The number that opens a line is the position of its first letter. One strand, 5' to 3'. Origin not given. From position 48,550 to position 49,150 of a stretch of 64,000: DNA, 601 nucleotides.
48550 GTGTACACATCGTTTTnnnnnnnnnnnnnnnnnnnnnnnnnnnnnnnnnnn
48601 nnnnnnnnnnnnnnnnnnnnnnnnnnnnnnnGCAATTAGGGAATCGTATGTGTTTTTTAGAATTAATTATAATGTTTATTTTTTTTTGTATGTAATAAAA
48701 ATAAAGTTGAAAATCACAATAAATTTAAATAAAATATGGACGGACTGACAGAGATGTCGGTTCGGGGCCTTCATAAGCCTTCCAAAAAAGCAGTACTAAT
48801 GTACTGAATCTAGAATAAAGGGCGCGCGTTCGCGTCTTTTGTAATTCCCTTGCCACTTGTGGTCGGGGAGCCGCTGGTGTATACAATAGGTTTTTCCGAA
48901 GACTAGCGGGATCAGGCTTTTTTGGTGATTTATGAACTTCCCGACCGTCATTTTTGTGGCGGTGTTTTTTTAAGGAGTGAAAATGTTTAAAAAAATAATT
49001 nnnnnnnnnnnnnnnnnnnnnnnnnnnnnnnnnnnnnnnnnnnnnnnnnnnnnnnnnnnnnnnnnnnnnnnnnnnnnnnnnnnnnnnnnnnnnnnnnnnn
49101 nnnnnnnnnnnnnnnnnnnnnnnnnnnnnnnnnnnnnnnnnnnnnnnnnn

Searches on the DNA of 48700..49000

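Call 74: search_rna_families(source=window, start=48700, end=49000, threshold=evalue, max_evalue=10)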
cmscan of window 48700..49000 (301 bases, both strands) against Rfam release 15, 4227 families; matches with E-value up to 10: 4.
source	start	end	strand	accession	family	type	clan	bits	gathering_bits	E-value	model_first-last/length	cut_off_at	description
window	48861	48954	+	RF02221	sRNA-Xcc1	Gene; sRNA;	-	32.4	53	0.00047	1-87/87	no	sRNA-Xcc1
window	48805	48971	+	RF01808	MicX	Gene; sRNA;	-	19.4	75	0.031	1-194/194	no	MicX Vibrio cholerae sRNA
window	48878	48932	+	RF00557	L10_leader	Cis-reg; leader;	-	15.5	44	2.5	1-138/138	no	Ribosomal protein L10 leader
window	48917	48998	+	RF03136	S10-Clostridia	Cis-reg; leader;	-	11.1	35.1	8.8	1-81/81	no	S10-Clostridia ribosomal protein leader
